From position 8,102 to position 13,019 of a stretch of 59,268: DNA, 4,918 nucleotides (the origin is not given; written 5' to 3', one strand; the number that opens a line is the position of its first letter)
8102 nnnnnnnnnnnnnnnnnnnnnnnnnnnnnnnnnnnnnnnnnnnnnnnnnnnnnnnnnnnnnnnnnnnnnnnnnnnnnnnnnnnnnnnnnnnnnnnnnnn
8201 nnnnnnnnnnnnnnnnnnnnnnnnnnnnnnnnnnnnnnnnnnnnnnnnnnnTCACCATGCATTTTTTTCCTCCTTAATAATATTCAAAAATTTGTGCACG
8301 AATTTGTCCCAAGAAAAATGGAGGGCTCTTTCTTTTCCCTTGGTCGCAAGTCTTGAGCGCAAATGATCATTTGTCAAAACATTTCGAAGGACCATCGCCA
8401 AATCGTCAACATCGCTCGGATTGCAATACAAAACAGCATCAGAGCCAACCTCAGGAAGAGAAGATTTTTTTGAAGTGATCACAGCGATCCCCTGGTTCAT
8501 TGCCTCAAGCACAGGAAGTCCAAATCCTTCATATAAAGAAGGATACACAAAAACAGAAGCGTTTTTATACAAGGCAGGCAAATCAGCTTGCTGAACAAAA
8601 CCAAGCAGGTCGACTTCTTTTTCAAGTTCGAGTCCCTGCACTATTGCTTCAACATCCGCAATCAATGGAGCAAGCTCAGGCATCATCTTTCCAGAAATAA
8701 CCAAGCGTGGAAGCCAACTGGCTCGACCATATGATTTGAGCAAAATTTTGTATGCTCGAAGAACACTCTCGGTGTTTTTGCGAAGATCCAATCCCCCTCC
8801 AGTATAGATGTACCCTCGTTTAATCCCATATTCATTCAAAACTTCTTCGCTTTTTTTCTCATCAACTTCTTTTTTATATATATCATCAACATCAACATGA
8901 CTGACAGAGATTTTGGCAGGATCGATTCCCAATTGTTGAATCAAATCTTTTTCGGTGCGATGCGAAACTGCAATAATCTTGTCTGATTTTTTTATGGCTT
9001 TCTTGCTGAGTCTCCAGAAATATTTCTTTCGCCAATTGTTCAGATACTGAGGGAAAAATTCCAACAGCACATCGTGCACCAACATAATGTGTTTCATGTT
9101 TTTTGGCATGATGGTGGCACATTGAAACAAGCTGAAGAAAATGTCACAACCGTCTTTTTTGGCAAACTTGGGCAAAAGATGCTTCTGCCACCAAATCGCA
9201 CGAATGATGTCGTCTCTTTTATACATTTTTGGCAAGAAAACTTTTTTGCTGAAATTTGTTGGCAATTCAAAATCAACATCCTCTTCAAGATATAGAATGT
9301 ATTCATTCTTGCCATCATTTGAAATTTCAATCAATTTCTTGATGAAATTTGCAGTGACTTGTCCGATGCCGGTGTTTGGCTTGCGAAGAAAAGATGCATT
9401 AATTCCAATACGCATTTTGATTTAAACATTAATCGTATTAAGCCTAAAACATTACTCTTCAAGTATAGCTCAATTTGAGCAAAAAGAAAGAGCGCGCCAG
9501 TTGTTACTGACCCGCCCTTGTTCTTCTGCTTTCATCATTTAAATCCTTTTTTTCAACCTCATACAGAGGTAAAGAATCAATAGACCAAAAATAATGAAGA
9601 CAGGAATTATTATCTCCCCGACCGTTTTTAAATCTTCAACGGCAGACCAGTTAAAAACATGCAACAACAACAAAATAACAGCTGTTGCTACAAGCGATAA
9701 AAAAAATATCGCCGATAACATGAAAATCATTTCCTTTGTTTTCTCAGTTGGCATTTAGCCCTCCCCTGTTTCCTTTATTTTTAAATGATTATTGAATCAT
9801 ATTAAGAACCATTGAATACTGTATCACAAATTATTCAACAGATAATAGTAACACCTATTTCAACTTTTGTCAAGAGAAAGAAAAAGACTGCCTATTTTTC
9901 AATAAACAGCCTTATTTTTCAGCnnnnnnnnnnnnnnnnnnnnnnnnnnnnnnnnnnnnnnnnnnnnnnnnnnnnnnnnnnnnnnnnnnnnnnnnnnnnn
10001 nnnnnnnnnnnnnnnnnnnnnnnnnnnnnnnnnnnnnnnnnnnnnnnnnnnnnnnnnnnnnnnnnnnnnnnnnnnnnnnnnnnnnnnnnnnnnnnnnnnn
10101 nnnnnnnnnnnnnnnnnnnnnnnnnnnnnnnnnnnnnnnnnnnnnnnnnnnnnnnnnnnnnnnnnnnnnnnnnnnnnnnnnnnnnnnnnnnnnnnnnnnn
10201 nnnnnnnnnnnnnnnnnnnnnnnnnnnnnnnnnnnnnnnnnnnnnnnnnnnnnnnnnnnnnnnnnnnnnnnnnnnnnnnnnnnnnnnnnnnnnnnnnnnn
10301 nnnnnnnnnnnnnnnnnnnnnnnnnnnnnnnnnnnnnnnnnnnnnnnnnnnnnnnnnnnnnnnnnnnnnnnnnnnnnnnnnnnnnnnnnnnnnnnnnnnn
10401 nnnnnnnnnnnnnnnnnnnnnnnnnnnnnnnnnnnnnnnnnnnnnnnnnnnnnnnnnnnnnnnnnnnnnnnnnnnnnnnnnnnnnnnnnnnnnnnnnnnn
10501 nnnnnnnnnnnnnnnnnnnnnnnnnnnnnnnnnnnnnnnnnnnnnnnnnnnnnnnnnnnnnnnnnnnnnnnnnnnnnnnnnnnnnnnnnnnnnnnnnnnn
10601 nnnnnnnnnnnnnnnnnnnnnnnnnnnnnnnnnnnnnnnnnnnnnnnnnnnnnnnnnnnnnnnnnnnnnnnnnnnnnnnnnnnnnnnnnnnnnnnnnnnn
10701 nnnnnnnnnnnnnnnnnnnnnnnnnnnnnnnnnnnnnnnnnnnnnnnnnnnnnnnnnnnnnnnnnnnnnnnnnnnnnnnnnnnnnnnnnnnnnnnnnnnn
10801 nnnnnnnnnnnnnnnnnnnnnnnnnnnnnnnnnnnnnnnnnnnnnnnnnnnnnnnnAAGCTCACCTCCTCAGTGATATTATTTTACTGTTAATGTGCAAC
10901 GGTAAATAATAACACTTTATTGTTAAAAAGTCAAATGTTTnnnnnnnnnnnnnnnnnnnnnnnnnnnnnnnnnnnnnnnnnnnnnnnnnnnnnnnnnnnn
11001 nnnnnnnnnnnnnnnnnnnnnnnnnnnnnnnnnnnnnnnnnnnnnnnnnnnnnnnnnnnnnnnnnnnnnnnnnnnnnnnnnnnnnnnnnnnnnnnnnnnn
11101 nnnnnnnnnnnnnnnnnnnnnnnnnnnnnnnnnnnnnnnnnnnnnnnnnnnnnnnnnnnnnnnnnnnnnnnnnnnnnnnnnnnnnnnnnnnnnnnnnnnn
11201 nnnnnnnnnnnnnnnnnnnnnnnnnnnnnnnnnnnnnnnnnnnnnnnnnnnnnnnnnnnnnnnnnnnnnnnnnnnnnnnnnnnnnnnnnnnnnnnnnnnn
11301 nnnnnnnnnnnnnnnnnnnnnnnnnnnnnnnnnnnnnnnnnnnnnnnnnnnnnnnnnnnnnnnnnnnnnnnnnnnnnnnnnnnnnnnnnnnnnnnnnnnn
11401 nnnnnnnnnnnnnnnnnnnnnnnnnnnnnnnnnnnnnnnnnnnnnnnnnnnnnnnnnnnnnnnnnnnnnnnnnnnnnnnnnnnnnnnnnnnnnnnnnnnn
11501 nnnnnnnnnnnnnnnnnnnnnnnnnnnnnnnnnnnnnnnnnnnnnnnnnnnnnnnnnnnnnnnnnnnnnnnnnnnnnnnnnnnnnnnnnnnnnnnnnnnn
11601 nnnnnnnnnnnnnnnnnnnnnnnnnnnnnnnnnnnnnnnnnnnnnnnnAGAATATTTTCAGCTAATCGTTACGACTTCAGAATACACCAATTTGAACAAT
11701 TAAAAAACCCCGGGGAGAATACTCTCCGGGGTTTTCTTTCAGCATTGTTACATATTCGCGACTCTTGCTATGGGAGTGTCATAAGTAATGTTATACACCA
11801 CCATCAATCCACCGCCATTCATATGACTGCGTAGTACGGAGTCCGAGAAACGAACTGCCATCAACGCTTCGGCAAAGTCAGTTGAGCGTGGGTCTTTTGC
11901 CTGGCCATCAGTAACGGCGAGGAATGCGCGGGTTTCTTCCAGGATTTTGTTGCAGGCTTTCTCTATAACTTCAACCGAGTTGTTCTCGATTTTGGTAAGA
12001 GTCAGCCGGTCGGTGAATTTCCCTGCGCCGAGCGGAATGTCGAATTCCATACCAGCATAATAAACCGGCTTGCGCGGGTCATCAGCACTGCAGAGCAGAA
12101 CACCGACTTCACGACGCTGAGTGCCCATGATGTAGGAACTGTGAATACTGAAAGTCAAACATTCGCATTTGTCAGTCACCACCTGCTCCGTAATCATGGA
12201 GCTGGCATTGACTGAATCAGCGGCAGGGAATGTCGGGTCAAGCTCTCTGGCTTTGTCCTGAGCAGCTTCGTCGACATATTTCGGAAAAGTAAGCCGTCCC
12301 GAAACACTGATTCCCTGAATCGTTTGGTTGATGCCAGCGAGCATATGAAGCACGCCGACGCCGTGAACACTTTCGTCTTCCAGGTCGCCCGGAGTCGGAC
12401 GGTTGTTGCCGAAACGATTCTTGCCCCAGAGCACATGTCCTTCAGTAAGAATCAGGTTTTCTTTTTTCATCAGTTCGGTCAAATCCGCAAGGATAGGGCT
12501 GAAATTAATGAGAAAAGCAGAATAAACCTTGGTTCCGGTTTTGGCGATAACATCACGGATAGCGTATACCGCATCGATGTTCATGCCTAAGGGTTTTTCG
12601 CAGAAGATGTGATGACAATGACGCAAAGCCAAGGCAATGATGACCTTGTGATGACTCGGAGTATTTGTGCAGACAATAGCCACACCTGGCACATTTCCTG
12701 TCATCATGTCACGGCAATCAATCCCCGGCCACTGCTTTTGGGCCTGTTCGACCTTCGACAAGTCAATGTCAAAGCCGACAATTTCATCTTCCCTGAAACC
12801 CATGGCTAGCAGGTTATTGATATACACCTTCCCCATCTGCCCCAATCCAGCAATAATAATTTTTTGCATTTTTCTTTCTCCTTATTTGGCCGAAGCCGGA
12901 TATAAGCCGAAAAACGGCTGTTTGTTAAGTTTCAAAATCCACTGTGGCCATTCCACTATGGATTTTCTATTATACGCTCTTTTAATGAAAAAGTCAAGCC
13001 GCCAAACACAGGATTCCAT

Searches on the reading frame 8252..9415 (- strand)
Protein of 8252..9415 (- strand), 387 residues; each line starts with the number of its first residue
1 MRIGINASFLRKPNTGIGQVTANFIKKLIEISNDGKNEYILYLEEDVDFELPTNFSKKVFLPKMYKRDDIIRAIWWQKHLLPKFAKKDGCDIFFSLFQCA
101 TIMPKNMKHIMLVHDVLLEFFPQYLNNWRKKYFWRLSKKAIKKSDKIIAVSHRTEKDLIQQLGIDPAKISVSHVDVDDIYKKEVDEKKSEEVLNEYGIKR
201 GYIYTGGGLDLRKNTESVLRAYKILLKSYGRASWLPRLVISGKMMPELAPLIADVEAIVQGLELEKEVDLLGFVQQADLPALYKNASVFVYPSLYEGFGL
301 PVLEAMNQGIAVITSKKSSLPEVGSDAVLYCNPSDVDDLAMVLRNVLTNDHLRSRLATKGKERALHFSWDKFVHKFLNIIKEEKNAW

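Call 32: search_protein_families(library=pfam, proteins=[window:8252-9415:-], max_evalue=0.001)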
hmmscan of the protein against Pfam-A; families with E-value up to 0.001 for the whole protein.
window:8252-9415:- (387 aa): 6 families
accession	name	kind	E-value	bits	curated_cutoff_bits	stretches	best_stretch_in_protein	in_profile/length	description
PF00534.26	Glycos_transf_1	-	1e-26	93.9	26.4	1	202-363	17-172/172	Glycosyl transferases group 1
PF13692.12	Glyco_trans_1_4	-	9e-21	75.1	27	1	207-349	8-142/142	Glycosyl transferases group 1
PF13439.12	Glyco_transf_4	-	1.5e-12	48.3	28.5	1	70-172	53-162/170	Glycosyltransferase Family 4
PF20706.3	GT4-conflict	-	2e-09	37.4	26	1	210-320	209-316/385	Family 4 Glycosyltransferase in conflict systems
PF13524.12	Glyco_trans_1_2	-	2.4e-08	34.5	25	1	267-377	28-143/144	Glycosyl transferase-like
PF13579.12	Glyco_trans_4_4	-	0.00034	21.4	29.7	1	109-171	97-154/158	Glycosyl transferase 4-like domain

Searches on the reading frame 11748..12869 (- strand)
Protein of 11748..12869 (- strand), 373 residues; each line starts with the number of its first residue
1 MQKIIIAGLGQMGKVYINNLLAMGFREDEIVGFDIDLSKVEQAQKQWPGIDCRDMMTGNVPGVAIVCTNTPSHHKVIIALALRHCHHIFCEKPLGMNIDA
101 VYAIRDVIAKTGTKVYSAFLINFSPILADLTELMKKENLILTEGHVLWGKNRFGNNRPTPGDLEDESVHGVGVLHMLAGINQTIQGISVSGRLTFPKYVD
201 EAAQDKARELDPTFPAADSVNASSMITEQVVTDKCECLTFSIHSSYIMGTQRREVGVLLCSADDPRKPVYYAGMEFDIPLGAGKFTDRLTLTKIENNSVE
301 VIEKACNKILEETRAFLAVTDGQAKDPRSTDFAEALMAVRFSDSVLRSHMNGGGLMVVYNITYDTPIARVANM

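Call 32: search_protein_families(library=pfam, proteins=[window:11748-12869:-], max_evalue=0.001)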
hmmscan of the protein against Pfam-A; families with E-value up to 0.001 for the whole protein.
window:11748-12869:- (373 aa): 2 families
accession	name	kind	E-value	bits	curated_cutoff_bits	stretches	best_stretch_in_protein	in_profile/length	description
PF01408.29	GFO_IDH_MocA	-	1.1e-11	46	24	1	3-117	2-118/120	Oxidoreductase family, NAD-binding Rossmann fold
PF02254.24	TrkA_N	-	0.00067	20.4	23.8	0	4-46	1-40/116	TrkA-N domain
